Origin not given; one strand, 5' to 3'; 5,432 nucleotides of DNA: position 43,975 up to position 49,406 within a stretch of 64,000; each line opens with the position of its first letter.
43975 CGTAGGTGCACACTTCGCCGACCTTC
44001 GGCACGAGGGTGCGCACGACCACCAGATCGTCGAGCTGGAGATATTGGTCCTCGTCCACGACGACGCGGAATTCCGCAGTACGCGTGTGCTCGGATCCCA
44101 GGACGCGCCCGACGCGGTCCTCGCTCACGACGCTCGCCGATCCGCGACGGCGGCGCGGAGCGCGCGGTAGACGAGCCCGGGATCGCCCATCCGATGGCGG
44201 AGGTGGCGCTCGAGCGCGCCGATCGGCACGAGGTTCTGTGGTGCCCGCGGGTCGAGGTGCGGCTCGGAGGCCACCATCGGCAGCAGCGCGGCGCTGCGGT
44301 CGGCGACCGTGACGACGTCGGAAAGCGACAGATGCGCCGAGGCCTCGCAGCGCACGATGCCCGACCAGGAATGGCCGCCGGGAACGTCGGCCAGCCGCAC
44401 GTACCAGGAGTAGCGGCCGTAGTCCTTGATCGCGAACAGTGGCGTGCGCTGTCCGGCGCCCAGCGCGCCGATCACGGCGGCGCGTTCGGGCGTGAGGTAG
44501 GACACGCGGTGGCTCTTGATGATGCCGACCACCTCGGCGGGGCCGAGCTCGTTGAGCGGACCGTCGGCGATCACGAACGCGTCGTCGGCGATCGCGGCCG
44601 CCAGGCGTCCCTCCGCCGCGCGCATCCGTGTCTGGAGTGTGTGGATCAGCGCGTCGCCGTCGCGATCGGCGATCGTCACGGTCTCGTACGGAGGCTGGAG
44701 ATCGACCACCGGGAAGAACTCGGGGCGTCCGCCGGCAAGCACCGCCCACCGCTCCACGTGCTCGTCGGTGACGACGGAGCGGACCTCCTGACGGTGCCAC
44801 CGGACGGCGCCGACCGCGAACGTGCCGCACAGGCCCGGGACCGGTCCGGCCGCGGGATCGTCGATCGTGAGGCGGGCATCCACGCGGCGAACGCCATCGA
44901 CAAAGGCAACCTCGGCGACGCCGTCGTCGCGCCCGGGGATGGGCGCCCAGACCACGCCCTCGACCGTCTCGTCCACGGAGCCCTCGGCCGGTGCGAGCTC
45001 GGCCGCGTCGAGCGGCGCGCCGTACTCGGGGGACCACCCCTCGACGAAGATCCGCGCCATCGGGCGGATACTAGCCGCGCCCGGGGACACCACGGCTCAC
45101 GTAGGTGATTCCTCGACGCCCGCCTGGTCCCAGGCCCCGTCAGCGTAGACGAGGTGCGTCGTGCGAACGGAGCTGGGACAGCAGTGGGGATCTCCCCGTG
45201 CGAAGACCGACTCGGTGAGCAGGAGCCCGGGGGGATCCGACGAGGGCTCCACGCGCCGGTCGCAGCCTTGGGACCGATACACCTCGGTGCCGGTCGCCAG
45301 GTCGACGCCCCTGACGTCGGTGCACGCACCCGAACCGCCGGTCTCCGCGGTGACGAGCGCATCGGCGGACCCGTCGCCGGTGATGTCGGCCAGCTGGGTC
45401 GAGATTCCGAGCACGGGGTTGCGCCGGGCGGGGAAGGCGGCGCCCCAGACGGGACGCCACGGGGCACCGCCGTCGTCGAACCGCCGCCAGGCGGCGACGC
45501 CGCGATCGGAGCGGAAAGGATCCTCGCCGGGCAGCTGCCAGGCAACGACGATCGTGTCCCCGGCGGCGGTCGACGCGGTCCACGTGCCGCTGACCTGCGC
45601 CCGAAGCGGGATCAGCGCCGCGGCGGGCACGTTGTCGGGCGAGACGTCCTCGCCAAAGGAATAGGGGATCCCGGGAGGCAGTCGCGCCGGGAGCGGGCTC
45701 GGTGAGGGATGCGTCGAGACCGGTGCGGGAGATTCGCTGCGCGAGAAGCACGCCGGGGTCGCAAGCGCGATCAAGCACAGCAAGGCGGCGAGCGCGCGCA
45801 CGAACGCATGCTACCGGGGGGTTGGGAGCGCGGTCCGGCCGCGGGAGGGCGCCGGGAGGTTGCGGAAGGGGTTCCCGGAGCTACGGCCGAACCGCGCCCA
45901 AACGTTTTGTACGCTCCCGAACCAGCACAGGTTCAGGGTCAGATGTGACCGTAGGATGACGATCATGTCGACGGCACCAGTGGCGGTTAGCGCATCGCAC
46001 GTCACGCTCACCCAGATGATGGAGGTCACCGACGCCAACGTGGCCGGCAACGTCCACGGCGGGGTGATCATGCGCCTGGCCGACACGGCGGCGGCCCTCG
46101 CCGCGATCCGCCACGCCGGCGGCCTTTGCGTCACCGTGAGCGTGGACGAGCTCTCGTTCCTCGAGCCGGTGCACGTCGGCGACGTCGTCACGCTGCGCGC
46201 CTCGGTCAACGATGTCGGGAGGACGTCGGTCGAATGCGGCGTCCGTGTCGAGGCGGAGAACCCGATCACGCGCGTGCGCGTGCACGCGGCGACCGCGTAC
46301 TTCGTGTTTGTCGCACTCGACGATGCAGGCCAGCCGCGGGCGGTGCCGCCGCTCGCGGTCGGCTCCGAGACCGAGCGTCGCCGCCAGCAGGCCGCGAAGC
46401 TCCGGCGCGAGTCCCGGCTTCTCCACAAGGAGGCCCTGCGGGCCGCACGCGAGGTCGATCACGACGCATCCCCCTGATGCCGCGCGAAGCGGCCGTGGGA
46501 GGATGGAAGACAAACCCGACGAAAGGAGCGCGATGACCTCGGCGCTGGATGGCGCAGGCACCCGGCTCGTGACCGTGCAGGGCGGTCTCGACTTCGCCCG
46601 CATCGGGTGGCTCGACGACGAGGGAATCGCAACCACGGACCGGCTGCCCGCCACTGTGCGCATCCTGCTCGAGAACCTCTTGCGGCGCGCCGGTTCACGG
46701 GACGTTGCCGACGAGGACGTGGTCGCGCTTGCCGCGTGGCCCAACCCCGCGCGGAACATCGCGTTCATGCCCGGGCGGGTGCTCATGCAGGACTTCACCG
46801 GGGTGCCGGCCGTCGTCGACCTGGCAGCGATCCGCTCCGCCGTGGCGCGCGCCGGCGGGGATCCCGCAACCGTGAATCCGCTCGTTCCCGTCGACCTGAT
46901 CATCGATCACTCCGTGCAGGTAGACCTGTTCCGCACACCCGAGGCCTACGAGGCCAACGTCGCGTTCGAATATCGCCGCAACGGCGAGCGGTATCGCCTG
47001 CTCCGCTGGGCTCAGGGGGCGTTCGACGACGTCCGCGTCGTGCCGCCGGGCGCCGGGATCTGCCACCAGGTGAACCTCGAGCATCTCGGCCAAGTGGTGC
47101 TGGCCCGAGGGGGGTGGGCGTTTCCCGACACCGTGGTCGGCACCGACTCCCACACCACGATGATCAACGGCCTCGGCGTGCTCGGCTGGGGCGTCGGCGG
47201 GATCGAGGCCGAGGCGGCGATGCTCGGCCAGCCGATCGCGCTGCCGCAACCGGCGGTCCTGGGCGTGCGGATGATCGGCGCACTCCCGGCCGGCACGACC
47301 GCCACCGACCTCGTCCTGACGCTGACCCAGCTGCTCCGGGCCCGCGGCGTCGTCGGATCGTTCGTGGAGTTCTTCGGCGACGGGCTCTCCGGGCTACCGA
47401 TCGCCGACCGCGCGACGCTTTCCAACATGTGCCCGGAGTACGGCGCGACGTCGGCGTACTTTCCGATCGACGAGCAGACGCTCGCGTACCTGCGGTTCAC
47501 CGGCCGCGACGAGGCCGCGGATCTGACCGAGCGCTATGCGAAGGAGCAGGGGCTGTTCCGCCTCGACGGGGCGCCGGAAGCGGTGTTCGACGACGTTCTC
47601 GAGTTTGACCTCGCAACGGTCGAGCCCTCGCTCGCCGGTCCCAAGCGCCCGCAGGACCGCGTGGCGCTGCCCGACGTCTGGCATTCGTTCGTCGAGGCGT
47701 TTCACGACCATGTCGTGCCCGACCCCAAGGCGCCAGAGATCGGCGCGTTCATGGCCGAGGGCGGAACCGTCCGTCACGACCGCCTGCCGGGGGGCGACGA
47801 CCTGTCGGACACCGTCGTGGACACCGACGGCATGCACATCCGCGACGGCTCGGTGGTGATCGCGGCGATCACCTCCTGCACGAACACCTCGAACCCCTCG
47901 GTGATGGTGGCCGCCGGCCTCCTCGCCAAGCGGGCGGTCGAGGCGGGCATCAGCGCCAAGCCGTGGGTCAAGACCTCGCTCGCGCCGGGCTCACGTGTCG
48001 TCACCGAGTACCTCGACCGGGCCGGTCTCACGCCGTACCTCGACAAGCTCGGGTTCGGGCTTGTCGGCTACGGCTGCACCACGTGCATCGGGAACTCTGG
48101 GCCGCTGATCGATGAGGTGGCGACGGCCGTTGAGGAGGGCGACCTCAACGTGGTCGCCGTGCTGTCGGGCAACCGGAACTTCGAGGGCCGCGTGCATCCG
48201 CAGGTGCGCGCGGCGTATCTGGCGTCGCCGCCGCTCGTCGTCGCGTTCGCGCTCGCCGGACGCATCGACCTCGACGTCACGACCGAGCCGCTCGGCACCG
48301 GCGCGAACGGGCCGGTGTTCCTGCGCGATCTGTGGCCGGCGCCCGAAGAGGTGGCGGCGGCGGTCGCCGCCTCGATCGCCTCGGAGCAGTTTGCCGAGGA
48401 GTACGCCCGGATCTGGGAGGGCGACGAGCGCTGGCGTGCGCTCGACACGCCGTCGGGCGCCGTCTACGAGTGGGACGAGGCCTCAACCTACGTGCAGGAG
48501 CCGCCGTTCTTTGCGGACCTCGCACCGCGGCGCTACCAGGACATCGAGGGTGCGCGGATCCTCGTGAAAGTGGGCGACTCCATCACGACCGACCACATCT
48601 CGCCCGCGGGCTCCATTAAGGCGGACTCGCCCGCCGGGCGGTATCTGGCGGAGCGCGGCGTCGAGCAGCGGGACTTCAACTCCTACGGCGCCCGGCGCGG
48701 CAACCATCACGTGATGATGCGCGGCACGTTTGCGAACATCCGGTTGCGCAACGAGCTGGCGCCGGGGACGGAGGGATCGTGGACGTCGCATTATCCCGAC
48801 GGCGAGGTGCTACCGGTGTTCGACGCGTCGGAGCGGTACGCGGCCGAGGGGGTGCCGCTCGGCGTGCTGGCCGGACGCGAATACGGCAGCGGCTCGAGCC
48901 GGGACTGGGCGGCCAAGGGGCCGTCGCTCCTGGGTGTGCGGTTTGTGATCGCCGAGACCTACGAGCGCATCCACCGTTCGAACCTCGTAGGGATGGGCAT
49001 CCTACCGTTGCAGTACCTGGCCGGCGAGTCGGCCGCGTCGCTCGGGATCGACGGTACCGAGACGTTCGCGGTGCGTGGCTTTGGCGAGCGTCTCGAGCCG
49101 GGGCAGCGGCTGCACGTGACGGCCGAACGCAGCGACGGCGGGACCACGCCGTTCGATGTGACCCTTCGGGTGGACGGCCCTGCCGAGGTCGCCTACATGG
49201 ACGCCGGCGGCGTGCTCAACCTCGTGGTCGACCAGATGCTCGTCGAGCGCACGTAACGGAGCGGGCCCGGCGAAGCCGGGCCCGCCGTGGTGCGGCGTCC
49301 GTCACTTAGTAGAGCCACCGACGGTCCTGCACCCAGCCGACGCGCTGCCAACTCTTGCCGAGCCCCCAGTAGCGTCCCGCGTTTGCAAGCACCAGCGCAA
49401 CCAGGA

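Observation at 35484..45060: Archaeal-style nurA-herA-sbcD-sbcC (HerA/NurA plus Mre11/Rad50) cluster in a bacterial chromosome, extended by a fifth gene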

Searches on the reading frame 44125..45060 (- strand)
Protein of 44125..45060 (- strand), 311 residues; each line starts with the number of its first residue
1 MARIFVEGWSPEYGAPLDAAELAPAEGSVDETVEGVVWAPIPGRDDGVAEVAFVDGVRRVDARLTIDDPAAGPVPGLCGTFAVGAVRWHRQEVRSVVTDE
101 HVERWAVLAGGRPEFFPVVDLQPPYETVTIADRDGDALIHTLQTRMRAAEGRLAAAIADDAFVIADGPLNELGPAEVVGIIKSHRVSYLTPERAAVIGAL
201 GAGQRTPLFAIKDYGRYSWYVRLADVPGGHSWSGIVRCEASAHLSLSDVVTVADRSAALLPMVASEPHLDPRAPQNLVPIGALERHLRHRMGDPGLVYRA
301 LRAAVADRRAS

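Call 8: search_protein_families(library=pfam, proteins=[window:44125-45060:-], max_evalue=0.01)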
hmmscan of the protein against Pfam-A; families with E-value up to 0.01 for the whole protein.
window:44125-45060:- (311 aa): 1 family
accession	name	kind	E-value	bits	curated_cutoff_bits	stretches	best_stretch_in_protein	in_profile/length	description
PF09376.16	NurA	-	0.00027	20.9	21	1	135-277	71-245/254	NurA domain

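Call 9: search_protein_families(library=ncbifam, proteins=[window:44125-45060:-], max_evalue=0.01)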
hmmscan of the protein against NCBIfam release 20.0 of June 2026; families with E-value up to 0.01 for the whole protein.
window:44125-45060:- (311 aa): 0 families

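Call 10: search_protein_families(library=padloc, proteins=[window:44125-45060:-], max_evalue=0.01)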
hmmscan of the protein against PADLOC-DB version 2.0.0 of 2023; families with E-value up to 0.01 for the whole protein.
window:44125-45060:- (311 aa): 0 families

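Call 13: search_solved_structures(query=window:44125-45060:-, max_evalue=10)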
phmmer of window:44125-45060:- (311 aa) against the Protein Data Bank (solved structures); distinct sequences matched with E-value up to 10: 2.
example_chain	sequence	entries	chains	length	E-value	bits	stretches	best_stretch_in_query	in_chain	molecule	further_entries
7f6d_H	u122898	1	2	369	1.4e-24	90.3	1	24-304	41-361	NurA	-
1zup_A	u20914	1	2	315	1.2e-08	38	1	49-297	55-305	hypothetical protein TM1739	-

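Call 34: search_solved_structures(query=window:44125-45060:-, max_evalue=0.001, show_alignments=2)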
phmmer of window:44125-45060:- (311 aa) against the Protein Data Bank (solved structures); distinct sequences matched with E-value up to 0.001: 2.
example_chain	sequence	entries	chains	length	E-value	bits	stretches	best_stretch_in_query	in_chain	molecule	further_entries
7f6d_H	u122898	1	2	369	1.4e-24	90.3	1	24-304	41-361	NurA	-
1zup_A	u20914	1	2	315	1.2e-08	38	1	49-297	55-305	hypothetical protein TM1739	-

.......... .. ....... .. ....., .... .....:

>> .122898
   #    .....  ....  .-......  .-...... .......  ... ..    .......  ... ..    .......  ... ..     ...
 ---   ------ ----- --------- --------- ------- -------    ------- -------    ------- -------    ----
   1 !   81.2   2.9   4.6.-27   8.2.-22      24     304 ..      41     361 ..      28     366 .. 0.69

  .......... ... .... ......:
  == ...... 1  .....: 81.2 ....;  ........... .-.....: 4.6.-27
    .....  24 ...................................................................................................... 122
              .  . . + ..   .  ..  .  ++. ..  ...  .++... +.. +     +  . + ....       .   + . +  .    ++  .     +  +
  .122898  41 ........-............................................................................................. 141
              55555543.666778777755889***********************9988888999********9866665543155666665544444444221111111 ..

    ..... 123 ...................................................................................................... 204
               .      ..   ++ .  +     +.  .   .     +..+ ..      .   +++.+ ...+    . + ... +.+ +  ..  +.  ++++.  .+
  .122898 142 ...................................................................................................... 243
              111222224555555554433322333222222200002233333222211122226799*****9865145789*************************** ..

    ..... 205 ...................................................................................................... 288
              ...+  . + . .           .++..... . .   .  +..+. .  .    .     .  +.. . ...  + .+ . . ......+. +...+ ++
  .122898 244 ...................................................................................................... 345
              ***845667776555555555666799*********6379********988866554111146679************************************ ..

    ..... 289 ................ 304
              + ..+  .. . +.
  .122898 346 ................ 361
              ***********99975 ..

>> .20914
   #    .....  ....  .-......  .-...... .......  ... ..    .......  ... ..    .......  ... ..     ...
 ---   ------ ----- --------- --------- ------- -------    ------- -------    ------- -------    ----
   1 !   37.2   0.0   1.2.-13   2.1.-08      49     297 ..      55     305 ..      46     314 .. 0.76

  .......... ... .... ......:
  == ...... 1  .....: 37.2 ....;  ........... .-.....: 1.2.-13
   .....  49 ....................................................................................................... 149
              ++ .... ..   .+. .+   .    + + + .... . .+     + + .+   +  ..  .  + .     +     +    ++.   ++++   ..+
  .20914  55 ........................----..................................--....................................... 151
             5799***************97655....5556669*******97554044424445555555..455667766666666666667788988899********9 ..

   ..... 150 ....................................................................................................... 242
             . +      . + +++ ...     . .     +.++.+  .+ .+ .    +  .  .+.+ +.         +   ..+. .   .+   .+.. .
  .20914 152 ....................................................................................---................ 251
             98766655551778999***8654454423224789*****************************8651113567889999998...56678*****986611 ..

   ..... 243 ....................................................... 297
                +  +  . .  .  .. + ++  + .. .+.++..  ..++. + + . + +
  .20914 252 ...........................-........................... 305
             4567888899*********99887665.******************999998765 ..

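Call 84: predict_structure(protein=window:44125-45060:-)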
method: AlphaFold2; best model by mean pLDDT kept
length: 311 residues; sequences in the alignment: 1
mean_pLDDT: 34.2   pTM: 0.23
mean pLDDT of the five models: 34.2, 31.9, 29.8, 29.2, 28.1
residues with pLDDT >= 90: 0; 70-90: 0; 50-70: 17; < 50: 294
segments of 3 or more residues with pLDDT < 50: 1-261, 263-265, 267-274, 290-300, 302-311
pLDDT, mean of each block of 10 residues (from residue 1): 29 34 28 30 32 31 31 28 25 25 27 32 35 33 31 35 38 34 30 30 30 31 30 33 38 41 48 50 57 47 36 26
secondary structure, 60 per line:
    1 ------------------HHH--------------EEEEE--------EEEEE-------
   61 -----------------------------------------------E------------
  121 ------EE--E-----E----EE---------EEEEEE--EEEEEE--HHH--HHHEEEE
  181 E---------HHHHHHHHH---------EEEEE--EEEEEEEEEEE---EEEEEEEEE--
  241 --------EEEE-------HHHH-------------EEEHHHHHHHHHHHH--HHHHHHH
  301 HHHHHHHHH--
elements in order: E36-40 E49-53 E153-158 E161-166 E177-181 H191-199 E209-213 E216-226 E230-238 E249-252 H260-263 E277-279 H280-291 H294-309

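Call 108: search_solved_structures(query=A2, max_evalue=1)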
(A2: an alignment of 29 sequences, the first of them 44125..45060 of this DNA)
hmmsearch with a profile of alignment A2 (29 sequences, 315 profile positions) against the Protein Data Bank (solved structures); distinct sequences matched with E-value up to 1: 2.
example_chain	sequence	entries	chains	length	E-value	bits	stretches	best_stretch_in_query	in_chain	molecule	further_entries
7f6d_H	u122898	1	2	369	9.6e-60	205.6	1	34-311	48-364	NurA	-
1zup_A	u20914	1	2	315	4.3e-24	88.5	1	47-302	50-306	hypothetical protein TM1739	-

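Call 109: search_protein_families(library=pfam, alignment_id=A2, max_evalue=0.01)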
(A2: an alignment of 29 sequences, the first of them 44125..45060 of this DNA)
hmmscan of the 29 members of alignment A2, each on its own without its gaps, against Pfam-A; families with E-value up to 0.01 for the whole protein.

A. member 1, window:44125-45060:- (311 aa): 1 family
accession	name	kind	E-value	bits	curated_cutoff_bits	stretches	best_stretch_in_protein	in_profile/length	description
PF09376.16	NurA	-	0.00027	20.9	21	1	135-277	71-245/254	NurA domain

B. families by the number of members that match (of 29 scanned): 1 family
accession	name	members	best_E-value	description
PF09376.16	NurA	14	5.7e-07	NurA domain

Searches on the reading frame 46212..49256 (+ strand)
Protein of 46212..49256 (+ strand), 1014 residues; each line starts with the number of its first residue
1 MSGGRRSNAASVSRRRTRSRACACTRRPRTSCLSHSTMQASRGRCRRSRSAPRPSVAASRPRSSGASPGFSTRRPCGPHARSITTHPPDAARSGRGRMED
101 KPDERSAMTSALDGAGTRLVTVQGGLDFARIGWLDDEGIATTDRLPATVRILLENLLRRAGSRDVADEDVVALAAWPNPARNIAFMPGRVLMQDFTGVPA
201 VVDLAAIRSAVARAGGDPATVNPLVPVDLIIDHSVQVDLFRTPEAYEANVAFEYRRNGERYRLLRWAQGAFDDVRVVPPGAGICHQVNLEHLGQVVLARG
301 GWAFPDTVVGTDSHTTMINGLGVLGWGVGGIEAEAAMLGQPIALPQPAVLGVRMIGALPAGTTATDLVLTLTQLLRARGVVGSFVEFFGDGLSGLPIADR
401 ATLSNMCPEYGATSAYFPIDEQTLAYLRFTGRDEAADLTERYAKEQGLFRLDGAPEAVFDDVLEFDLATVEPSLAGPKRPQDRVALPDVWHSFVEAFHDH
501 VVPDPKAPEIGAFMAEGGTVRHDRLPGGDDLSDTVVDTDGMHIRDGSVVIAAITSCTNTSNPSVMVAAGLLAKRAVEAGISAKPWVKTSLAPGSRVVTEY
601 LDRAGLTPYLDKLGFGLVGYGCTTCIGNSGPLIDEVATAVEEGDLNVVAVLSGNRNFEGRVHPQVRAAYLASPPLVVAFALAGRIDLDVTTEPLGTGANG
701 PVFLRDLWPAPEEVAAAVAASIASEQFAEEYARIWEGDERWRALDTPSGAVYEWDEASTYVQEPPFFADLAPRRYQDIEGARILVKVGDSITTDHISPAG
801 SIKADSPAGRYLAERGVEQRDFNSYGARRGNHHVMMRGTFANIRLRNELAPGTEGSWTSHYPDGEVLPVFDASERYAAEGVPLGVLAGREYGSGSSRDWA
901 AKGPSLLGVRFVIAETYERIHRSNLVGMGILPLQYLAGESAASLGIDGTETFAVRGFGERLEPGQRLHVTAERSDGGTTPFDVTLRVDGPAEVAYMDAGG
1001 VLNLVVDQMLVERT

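Call 12: search_protein_families(library=pfam, proteins=[window:46212-49256:+], max_evalue=0.001)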
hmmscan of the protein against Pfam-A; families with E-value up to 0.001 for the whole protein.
window:46212-49256:+ (1014 aa): 2 families
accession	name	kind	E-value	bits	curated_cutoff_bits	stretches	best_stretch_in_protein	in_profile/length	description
PF00330.25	Aconitase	-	1.5e-161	538.9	28.7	1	181-683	14-463/463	Aconitase family (aconitate hydratase)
PF00694.25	Aconitase_C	-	2.5e-39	135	22.8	1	810-936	3-129/131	Aconitase C-terminal domain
